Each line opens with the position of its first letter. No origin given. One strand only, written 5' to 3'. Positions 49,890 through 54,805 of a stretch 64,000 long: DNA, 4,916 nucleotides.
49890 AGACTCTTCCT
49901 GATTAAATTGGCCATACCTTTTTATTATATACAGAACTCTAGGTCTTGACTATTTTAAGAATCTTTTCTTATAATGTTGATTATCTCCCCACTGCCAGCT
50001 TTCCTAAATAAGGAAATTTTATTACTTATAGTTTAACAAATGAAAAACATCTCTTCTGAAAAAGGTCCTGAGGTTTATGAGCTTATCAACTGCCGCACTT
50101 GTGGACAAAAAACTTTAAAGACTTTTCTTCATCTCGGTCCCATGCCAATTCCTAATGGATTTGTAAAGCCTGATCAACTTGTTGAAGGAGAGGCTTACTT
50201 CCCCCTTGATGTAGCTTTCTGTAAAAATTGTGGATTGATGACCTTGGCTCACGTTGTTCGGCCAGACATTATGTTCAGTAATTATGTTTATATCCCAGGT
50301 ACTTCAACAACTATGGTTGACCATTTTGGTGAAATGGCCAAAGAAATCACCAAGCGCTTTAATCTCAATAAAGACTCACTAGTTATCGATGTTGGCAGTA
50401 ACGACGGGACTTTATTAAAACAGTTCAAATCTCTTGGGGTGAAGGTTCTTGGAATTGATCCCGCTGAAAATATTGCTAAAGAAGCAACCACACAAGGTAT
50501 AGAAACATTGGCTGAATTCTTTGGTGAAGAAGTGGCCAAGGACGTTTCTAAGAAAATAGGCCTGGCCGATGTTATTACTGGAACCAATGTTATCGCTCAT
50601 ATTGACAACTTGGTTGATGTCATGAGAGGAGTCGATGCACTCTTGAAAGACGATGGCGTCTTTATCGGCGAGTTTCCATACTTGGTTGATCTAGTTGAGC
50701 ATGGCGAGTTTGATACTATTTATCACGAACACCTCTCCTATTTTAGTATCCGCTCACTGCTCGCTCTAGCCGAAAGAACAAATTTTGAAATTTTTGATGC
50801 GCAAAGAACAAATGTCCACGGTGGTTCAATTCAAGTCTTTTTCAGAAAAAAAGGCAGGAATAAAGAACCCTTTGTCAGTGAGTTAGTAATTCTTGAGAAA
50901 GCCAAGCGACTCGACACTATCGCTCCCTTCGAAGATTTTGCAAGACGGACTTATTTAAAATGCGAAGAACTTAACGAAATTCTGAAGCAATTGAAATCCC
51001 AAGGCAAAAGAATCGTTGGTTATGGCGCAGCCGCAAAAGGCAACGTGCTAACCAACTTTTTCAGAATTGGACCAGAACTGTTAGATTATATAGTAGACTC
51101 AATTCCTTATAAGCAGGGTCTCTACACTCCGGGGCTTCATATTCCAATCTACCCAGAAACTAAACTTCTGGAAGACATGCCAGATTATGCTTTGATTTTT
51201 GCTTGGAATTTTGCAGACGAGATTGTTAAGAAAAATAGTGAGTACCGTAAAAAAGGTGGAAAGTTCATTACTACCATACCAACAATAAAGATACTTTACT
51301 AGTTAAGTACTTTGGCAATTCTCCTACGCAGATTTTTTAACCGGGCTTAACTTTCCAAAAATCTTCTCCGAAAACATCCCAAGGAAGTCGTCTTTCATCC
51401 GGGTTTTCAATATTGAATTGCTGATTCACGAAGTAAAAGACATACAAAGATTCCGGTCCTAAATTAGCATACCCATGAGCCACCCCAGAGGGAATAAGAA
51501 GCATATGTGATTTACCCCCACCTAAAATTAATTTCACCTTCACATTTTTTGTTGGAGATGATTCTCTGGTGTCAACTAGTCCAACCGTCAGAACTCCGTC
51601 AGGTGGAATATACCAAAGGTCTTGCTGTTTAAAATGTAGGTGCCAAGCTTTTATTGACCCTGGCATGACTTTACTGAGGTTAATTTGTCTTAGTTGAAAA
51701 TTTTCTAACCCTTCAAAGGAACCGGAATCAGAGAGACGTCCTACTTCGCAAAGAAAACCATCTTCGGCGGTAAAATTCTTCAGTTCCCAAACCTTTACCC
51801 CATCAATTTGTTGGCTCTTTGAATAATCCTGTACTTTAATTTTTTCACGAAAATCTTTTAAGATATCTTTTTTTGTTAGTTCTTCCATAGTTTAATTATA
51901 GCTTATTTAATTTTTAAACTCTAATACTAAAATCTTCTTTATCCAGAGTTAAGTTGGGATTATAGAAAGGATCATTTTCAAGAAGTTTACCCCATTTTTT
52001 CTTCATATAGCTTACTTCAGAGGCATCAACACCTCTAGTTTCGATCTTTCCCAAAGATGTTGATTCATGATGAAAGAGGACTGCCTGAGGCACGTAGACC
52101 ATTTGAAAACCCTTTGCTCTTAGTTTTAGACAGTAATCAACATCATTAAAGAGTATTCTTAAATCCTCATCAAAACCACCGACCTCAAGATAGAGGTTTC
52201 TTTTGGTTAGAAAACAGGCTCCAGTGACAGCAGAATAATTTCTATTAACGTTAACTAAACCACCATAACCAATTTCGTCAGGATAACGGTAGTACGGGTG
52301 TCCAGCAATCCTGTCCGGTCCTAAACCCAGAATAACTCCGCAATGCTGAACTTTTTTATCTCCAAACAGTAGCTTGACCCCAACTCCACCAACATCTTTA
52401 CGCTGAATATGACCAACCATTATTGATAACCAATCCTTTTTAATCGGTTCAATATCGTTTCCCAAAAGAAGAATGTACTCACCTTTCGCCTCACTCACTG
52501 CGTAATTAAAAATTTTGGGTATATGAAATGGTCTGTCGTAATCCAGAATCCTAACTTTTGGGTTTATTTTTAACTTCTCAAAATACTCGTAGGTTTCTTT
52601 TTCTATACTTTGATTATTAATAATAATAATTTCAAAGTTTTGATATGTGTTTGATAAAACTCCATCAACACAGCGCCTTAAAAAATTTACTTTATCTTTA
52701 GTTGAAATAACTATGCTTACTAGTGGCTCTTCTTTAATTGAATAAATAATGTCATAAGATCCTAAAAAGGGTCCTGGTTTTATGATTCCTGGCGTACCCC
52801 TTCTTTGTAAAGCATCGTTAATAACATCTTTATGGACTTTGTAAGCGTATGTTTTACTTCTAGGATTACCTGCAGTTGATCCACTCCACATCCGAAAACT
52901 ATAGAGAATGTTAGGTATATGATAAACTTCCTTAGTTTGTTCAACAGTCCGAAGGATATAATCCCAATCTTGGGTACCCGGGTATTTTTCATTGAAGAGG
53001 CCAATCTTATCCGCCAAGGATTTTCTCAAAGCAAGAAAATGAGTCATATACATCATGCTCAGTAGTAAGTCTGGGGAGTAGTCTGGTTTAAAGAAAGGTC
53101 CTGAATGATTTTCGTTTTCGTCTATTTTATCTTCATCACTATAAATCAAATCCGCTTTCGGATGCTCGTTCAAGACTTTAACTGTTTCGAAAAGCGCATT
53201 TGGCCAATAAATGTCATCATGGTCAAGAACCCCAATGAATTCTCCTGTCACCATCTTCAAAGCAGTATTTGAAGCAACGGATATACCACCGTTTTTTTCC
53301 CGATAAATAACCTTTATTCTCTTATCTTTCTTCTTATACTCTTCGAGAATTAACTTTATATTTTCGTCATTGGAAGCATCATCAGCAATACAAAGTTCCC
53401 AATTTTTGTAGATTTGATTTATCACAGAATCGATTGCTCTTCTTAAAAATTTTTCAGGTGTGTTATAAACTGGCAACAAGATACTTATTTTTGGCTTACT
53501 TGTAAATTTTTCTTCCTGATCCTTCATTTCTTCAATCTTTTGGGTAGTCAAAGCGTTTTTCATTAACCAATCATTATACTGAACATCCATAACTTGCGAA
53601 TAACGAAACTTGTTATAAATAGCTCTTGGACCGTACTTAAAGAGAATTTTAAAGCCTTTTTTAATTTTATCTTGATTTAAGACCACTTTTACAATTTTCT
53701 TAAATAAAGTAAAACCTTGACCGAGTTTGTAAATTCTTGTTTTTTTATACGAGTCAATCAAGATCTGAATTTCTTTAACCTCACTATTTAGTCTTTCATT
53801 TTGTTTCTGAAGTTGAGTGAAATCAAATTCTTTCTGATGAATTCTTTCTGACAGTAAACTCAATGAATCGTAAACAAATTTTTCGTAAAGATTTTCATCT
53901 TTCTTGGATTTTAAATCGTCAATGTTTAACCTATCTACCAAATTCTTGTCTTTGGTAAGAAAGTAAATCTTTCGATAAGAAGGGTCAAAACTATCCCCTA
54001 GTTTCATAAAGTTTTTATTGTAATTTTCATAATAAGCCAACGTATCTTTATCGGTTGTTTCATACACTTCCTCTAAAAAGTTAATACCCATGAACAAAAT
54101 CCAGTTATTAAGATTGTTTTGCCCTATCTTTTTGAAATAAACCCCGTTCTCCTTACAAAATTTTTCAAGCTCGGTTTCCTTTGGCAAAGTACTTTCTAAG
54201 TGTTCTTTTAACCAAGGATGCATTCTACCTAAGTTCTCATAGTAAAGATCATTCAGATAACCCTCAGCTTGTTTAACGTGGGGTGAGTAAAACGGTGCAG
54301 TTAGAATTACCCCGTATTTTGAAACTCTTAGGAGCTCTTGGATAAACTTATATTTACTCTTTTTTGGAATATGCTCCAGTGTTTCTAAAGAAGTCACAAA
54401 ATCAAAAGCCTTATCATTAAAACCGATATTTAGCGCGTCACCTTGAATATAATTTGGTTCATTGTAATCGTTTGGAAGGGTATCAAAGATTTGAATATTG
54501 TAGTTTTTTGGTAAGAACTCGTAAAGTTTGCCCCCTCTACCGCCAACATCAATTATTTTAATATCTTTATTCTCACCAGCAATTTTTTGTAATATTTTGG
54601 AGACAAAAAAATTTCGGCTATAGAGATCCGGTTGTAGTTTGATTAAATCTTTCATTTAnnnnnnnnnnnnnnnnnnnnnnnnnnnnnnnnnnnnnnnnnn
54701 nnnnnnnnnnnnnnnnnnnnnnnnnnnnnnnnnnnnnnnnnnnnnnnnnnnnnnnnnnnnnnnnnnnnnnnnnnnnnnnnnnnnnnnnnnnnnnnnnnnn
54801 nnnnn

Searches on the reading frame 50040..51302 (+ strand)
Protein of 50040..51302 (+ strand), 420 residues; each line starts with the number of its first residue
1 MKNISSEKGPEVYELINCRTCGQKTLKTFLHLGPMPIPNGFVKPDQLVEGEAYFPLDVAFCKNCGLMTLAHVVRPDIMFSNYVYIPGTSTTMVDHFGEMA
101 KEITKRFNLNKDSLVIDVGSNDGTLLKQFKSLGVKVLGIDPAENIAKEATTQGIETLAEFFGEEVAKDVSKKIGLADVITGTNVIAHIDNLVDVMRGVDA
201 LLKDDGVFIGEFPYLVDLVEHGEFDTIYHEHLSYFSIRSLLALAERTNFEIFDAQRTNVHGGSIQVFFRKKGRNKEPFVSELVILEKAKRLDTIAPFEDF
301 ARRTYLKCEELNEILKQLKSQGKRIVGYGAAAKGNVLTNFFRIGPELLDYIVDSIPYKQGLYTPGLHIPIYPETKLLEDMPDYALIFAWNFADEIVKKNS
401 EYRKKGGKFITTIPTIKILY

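Call 4: search_protein_families(library=pfam, proteins=[window:50040-51302:+], max_evalue=0.01)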
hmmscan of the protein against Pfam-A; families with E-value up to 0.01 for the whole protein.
window:50040-51302:+ (420 aa): 6 families
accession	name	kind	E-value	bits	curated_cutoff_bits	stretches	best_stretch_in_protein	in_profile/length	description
PF08484.17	Methyltransf_14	-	5.8e-54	182.6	23.5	1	259-414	2-160/160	C-methyltransferase C-terminal domain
PF08421.16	Methyltransf_13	-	5.4e-21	75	31.3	1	18-79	1-62/62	Putative zinc binding domain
PF13489.12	Methyltransf_23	-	4.8e-18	65.9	27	1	97-251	7-161/164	Methyltransferase domain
PF08242.18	Methyltransf_12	-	1.8e-09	38.6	30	1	116-208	1-98/98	Methyltransferase domain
PF08241.18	Methyltransf_11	-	4.1e-06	27.8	21.2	1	117-209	2-94/95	Methyltransferase domain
PF13847.12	Methyltransf_31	-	0.001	19.2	27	1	111-211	3-110/145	Methyltransferase domain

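Call 21: search_protein_families(library=ncbifam, proteins=[window:50040-51302:+], max_evalue=0.001)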
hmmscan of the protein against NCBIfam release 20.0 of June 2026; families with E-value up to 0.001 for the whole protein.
window:50040-51302:+ (420 aa): 3 families
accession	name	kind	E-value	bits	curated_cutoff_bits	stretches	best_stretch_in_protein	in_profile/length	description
TIGR01983.1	UbiG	equivalog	4.8e-08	32.6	102.95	1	108-208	46-149/228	bifunctional 2-polyprenyl-6-hydroxyphenol methylase/3-demethylubiquinol 3-O-methyltransferase UbiG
NF041675.1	sarc_dimgly_tmase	equivalog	0.00072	19.6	550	0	104-232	59-192/278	sarcosine/dimethylglycine N-methyltransferase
NF045667.1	MTase_DVU1556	equivalog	0.00098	18.6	155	0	100-208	11-117/213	DVU_1556 family methyltransferase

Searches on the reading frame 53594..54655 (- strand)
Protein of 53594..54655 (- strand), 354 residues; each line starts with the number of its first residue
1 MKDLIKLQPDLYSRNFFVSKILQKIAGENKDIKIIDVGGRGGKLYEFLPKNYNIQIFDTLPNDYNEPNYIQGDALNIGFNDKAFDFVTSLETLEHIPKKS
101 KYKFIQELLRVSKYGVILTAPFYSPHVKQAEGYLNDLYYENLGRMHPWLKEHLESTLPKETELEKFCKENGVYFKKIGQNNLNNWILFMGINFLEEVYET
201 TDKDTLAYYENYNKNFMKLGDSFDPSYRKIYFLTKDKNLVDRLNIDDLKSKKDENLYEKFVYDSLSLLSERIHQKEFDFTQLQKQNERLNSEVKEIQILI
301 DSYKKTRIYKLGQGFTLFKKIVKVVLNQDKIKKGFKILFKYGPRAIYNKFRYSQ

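Call 101: search_solved_structures(query=window:53594-54655:-, max_evalue=10, show_alignments=1)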
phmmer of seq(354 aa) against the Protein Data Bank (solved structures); distinct sequences matched with E-value up to 10: 9.
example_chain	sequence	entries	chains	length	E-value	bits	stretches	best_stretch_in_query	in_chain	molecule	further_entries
6uak_A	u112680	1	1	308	0.00058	22.4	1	68-223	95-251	SAM dependent methyltransferase LahSB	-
1vl5_A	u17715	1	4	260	0.0057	19.2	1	62-131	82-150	unknown conserved protein BH2331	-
3bus_A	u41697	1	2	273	0.016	17.6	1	65-120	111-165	Methyltransferase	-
6uv6_A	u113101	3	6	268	0.019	17.4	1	70-120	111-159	D-glucose O-methyltransferase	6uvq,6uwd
4ine_A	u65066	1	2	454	0.093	15.2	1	68-110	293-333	Protein PMT-2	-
1ve3_A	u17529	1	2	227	0.096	15.1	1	67-113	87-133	hypothetical protein PH0226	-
8zc8_A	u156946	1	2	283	0.14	14.5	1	69-115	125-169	MitM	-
21zq_A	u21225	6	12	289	0.15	14.5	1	69-115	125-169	MitM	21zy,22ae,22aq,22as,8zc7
9ko3_A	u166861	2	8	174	0.44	12.9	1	40-125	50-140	Methyltransferase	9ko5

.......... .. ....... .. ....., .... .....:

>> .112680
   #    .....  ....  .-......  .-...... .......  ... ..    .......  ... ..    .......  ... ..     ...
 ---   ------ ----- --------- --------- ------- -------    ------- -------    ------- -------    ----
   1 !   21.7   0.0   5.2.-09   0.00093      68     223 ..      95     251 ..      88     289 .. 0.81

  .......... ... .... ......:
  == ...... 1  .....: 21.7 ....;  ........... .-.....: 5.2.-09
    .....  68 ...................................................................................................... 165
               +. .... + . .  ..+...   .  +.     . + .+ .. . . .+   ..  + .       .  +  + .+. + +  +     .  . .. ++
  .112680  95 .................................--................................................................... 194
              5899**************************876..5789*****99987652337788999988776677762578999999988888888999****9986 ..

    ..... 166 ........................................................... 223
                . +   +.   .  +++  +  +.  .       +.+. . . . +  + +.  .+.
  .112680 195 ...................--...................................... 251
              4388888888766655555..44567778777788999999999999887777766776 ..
